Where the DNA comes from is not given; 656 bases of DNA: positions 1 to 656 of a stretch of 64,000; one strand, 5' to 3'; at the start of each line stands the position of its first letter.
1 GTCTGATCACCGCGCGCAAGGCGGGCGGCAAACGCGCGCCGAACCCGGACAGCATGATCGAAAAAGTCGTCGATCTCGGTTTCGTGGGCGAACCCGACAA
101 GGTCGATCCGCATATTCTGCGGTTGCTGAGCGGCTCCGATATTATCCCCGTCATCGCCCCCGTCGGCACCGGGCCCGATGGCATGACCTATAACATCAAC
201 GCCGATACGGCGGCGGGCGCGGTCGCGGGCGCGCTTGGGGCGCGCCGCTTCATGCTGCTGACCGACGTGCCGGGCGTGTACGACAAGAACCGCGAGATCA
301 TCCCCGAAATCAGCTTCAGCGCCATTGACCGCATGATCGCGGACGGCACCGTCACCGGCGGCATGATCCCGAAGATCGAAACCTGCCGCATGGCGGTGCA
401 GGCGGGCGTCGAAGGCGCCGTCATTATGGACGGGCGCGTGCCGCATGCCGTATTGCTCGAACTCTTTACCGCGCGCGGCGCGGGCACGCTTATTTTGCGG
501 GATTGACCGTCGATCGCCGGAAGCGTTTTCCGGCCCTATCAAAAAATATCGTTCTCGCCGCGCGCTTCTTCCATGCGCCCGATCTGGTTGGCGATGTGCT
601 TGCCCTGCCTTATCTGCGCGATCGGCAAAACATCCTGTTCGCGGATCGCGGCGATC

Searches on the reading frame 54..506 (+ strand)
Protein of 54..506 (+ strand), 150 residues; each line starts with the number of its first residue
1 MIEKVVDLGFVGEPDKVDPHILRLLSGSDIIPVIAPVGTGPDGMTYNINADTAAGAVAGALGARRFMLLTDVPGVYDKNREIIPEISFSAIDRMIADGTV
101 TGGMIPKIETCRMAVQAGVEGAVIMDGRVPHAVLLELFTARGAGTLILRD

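Call 42: find_encoding_contigs(protein=window:54-506:+, flank=10000, max_places=2)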
Protein window:54-506:+ (150 aa): no gene with exactly this product is on record in the collection.
